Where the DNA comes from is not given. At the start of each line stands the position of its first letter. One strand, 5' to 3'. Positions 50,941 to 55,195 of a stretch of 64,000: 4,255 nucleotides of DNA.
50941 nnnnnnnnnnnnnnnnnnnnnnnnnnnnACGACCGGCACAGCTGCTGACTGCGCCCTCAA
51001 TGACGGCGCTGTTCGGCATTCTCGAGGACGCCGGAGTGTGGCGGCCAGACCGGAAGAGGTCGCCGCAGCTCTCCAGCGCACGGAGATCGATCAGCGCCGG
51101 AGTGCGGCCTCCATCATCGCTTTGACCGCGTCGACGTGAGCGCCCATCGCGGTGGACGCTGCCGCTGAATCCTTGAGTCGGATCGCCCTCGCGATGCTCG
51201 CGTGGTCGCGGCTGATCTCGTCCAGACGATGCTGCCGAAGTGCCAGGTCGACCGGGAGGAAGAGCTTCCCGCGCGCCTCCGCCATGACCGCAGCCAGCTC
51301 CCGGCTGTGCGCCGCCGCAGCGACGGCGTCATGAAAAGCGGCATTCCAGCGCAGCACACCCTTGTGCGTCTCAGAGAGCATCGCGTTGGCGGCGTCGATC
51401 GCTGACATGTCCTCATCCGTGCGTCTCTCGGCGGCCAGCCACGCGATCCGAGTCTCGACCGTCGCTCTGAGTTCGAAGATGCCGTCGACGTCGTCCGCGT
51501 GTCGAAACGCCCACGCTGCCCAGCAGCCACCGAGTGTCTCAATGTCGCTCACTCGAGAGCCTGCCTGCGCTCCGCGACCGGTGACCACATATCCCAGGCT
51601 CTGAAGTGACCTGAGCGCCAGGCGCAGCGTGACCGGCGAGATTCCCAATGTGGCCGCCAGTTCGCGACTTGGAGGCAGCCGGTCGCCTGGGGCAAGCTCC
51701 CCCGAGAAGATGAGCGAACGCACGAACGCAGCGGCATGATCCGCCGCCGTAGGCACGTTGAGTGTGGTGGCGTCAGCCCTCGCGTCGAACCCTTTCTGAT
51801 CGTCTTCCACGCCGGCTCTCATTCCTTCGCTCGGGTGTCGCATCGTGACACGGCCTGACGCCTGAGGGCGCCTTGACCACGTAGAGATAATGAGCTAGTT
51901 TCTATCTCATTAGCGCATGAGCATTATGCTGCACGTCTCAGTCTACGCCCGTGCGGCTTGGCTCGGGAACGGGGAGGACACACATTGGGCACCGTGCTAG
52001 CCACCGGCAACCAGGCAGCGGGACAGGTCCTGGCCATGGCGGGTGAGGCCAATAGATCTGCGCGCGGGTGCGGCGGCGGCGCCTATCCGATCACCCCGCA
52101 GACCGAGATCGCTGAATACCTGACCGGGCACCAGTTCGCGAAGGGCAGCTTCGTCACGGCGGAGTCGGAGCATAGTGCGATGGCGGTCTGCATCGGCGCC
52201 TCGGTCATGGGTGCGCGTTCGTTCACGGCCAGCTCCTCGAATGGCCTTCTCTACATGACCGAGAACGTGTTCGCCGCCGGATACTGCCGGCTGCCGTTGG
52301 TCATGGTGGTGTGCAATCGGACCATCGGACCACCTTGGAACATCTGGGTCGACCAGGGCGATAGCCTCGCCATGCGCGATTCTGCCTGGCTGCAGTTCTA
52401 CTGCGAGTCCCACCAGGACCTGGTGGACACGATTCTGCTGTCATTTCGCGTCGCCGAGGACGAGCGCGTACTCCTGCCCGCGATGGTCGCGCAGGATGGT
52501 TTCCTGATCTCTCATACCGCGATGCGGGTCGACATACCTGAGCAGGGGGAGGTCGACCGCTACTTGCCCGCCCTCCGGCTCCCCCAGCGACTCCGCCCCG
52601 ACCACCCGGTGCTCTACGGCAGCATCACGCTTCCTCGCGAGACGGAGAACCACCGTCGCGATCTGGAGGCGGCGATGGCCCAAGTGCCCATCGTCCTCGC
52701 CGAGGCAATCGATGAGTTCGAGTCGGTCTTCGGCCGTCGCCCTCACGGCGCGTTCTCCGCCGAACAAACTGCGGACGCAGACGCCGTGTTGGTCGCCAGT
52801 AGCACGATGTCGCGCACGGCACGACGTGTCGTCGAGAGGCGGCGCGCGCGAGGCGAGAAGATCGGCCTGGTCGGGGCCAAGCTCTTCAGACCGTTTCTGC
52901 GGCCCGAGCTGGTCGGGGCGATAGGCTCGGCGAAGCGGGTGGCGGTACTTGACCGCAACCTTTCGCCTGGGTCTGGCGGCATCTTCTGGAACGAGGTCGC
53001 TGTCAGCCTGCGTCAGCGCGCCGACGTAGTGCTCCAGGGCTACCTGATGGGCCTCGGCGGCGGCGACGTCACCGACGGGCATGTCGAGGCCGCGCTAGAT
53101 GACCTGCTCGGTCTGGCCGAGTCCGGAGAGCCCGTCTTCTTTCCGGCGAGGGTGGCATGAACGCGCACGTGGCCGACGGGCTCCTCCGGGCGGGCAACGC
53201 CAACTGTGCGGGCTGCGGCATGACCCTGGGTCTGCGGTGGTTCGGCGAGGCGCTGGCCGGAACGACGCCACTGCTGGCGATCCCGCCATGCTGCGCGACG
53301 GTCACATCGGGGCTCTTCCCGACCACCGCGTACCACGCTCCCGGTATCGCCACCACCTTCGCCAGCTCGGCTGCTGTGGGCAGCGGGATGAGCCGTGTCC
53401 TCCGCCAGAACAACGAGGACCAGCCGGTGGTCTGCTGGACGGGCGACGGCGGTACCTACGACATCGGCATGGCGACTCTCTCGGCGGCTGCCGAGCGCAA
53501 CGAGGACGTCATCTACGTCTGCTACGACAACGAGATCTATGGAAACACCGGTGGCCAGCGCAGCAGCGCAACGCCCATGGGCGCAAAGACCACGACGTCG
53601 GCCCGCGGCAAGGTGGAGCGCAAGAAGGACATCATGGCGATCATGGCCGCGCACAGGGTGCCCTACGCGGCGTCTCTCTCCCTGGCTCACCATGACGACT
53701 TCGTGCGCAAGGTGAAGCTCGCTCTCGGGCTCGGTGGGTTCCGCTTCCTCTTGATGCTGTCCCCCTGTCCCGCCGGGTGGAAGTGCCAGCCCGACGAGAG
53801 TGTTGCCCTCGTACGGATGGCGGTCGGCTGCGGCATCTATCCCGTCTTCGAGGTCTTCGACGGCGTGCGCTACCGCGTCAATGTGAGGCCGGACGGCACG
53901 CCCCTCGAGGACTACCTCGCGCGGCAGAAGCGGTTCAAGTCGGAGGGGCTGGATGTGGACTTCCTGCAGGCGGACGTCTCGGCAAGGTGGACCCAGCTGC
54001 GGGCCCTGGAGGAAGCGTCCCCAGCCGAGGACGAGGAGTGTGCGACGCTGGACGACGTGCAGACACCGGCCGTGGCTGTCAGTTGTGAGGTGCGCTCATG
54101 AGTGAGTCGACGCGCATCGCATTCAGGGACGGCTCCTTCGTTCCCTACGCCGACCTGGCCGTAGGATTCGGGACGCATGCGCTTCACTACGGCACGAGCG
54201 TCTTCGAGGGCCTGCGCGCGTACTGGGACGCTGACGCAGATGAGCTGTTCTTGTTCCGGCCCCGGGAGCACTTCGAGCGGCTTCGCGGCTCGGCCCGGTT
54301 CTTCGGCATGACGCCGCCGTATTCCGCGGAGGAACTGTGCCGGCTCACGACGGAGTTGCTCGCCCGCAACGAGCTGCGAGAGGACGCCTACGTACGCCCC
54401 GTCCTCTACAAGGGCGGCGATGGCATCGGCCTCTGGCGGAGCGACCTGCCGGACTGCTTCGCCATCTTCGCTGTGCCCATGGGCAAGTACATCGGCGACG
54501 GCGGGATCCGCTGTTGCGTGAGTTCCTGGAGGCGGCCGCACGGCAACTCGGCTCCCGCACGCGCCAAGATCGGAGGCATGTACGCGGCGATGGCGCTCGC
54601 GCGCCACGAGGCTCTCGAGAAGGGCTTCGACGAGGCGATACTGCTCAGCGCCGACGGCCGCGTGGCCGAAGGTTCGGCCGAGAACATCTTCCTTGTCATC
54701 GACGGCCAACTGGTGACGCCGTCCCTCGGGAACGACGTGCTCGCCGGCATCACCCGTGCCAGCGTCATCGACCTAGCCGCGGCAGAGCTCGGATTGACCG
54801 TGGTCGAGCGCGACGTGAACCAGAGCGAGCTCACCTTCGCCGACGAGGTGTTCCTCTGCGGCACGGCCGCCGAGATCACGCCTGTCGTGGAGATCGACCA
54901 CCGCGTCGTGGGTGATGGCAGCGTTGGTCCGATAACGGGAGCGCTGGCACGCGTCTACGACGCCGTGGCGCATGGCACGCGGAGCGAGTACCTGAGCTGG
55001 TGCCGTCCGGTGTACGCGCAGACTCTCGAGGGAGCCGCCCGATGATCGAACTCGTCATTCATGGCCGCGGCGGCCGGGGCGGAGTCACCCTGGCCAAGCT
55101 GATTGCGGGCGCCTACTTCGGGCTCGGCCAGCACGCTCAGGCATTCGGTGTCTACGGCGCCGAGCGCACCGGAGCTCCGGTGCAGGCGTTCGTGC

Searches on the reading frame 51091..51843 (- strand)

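Call 7: search_protein_families(library=pfam, proteins=[window:51091-51843:-], max_evalue=0.01)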
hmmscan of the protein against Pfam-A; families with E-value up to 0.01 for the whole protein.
window:51091-51843:- (250 aa): 4 families
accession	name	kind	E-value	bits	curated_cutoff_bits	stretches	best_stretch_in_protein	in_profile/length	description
PF07729.17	FCD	-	5.8e-17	62.7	24.3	1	122-238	2-124/125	FCD domain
PF00392.27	GntR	-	2.5e-13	49.9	27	1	35-91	3-59/64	Bacterial regulatory proteins, gntR family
PF02082.26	Rrf2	-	0.00012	22.7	30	1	52-97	19-64/132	Iron-dependent Transcriptional regulator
PF13545.12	HTH_Crp_2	-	0.0022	18.3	27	1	60-102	26-65/70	Crp-like helix-turn-helix domain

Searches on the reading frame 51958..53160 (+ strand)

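Call 7: search_protein_families(library=pfam, proteins=[window:51958-53160:+], max_evalue=0.01)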
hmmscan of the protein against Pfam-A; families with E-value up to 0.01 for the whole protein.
window:51958-53160:+ (400 aa): 2 families
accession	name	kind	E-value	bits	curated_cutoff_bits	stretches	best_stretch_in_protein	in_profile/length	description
PF01855.24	POR_N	-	5.8e-57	193.5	27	1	42-249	13-228/231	Pyruvate flavodoxin/ferredoxin oxidoreductase, thiamine diP-bdg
PF17147.9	PFOR_II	-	2.5e-19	70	27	1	274-372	1-98/102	Pyruvate:ferredoxin oxidoreductase core domain II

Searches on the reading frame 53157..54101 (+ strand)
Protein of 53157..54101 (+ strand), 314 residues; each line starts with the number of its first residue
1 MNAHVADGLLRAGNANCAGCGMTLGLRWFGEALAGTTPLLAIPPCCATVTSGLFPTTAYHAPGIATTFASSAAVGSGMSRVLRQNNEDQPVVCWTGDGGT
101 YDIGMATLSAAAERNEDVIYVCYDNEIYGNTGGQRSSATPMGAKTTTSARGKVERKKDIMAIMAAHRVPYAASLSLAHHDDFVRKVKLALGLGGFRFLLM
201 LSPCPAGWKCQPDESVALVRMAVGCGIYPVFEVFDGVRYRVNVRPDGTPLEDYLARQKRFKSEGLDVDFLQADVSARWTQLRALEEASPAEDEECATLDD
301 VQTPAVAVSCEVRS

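Call 28: search_protein_families(library=pfam, proteins=[window:53157-54101:+], max_evalue=0.00001)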
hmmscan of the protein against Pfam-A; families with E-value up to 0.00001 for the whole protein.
window:53157-54101:+ (314 aa): 1 family
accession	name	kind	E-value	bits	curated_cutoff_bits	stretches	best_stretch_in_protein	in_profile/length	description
PF02775.26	TPP_enzyme_C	-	6.1e-23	81.7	21.9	1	55-197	17-148/151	Thiamine pyrophosphate enzyme, C-terminal TPP binding domain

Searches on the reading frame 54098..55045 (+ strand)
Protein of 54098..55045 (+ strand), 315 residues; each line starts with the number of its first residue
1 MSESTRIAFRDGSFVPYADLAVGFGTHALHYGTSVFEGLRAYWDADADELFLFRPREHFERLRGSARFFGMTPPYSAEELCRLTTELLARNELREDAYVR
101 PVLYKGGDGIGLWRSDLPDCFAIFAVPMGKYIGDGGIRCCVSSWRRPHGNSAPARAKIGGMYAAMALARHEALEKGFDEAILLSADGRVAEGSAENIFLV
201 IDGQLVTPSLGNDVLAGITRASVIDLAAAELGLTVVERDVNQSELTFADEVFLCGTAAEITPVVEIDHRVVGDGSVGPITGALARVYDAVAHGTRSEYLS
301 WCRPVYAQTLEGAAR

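Call 28: search_protein_families(library=pfam, proteins=[window:54098-55045:+], max_evalue=0.00001)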
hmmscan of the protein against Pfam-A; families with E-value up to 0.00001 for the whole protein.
window:54098-55045:+ (315 aa): 1 family
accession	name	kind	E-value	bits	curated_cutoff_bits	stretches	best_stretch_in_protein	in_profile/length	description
PF01063.24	Aminotran_4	-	7.2e-53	180.2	28.5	1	35-266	2-223/223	Amino-transferase class IV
